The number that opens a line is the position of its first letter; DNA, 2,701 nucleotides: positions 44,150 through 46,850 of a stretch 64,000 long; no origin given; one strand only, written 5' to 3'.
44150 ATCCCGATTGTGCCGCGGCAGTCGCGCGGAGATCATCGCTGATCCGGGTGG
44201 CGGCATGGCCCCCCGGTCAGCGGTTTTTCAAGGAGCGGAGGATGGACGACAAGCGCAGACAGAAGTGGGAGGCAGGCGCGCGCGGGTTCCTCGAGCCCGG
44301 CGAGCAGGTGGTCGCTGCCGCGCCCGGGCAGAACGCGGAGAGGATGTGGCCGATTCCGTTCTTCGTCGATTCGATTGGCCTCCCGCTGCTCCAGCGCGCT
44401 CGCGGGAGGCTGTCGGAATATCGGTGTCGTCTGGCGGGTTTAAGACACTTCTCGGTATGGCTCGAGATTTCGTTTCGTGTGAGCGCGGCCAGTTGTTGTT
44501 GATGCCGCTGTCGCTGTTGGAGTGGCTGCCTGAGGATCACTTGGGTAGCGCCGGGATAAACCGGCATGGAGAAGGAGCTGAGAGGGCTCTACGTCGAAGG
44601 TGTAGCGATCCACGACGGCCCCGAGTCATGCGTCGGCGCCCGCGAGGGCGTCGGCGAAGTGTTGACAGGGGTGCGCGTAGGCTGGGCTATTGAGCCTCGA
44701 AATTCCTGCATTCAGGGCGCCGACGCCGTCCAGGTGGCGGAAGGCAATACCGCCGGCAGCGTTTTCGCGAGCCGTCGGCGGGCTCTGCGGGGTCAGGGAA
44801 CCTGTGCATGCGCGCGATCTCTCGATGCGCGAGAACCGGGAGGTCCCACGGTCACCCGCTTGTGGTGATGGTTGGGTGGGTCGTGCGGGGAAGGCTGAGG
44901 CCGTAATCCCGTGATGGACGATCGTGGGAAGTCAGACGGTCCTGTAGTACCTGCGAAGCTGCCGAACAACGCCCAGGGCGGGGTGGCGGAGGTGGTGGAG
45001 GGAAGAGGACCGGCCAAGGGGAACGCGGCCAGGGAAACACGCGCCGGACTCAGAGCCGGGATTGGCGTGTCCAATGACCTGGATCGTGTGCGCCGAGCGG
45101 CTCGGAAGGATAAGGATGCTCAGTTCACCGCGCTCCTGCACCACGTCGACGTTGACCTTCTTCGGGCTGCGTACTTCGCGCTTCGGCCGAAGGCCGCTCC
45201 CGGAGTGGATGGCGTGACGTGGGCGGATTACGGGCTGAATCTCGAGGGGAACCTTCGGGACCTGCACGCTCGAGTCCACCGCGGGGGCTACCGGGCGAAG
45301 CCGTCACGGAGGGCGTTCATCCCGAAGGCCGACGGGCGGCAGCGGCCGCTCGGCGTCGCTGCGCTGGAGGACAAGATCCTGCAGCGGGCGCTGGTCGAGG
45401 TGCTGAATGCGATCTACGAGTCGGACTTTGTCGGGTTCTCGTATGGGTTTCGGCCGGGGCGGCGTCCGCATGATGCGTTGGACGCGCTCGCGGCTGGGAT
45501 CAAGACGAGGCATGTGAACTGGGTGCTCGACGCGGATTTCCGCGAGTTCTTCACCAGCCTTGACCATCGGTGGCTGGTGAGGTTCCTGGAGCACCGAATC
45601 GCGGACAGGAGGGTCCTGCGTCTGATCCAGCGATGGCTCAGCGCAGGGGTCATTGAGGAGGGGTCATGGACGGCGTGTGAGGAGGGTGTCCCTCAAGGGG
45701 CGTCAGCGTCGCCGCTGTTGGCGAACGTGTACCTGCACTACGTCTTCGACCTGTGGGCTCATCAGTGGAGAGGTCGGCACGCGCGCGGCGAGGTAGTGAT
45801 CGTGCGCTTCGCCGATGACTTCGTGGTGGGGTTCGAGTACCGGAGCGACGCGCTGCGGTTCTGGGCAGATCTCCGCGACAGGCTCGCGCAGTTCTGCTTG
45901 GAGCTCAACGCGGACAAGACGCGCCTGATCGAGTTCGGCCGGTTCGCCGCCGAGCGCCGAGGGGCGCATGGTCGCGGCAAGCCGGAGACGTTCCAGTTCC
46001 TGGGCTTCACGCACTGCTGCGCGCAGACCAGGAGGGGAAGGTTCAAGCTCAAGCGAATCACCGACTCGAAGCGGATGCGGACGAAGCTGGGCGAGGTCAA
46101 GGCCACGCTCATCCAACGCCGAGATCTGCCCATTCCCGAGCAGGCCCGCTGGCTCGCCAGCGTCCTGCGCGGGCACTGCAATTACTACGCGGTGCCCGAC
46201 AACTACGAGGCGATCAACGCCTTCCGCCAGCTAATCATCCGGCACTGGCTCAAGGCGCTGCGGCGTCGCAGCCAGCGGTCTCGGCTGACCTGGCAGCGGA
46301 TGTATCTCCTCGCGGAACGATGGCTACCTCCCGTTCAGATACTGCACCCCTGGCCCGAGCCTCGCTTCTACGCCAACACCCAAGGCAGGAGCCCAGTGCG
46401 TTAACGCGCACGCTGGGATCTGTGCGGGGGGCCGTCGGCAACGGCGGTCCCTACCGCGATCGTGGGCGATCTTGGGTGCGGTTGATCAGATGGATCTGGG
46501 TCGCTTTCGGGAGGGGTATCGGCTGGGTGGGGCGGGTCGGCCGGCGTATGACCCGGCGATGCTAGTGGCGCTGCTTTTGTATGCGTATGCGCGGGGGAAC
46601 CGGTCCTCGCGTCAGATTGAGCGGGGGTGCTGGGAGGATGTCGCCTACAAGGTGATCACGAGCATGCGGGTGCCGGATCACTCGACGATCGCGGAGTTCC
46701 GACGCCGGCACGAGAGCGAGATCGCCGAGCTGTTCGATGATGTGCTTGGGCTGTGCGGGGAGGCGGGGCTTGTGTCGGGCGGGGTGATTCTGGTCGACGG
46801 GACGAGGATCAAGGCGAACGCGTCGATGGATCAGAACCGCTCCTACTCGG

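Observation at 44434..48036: Group II intron nested in sense orientation inside the coding sequence of an IS1182-family transposase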

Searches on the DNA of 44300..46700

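Call 4: search_rna_families(source=window, start=44300, end=46700, threshold=evalue, max_evalue=5, show_alignments=4)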
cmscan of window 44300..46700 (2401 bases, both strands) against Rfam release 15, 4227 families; matches with E-value up to 5: 5.
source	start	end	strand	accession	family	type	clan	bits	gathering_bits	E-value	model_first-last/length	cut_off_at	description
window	44581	44802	+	RF02005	group-II-D1D4-6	Intron;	CL00102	182.9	49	6.4e-55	1-225/225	no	Group II catalytic intron D1-D4-6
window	46387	46460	+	RF00029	Intron_gpII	Intron;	-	35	40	0.00014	1-77/77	no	Group II catalytic intron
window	46217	46288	-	RF01722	Pyrobac-1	Gene; sRNA;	-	19.5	40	2.4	1-60/60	no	Pyrobac-1 RNA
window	45856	45907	+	RF03765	mir-2059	Gene; miRNA;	-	17.8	90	4.7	1-68/68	no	mir-2059 microRNA precursor family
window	46427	46463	+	RF01055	Molybdenum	Cis-reg; riboswitch;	-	16.2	36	1.8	76-112/135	no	Molybdenum/Tungsten riboswitch aptamer (Moco RNA motif)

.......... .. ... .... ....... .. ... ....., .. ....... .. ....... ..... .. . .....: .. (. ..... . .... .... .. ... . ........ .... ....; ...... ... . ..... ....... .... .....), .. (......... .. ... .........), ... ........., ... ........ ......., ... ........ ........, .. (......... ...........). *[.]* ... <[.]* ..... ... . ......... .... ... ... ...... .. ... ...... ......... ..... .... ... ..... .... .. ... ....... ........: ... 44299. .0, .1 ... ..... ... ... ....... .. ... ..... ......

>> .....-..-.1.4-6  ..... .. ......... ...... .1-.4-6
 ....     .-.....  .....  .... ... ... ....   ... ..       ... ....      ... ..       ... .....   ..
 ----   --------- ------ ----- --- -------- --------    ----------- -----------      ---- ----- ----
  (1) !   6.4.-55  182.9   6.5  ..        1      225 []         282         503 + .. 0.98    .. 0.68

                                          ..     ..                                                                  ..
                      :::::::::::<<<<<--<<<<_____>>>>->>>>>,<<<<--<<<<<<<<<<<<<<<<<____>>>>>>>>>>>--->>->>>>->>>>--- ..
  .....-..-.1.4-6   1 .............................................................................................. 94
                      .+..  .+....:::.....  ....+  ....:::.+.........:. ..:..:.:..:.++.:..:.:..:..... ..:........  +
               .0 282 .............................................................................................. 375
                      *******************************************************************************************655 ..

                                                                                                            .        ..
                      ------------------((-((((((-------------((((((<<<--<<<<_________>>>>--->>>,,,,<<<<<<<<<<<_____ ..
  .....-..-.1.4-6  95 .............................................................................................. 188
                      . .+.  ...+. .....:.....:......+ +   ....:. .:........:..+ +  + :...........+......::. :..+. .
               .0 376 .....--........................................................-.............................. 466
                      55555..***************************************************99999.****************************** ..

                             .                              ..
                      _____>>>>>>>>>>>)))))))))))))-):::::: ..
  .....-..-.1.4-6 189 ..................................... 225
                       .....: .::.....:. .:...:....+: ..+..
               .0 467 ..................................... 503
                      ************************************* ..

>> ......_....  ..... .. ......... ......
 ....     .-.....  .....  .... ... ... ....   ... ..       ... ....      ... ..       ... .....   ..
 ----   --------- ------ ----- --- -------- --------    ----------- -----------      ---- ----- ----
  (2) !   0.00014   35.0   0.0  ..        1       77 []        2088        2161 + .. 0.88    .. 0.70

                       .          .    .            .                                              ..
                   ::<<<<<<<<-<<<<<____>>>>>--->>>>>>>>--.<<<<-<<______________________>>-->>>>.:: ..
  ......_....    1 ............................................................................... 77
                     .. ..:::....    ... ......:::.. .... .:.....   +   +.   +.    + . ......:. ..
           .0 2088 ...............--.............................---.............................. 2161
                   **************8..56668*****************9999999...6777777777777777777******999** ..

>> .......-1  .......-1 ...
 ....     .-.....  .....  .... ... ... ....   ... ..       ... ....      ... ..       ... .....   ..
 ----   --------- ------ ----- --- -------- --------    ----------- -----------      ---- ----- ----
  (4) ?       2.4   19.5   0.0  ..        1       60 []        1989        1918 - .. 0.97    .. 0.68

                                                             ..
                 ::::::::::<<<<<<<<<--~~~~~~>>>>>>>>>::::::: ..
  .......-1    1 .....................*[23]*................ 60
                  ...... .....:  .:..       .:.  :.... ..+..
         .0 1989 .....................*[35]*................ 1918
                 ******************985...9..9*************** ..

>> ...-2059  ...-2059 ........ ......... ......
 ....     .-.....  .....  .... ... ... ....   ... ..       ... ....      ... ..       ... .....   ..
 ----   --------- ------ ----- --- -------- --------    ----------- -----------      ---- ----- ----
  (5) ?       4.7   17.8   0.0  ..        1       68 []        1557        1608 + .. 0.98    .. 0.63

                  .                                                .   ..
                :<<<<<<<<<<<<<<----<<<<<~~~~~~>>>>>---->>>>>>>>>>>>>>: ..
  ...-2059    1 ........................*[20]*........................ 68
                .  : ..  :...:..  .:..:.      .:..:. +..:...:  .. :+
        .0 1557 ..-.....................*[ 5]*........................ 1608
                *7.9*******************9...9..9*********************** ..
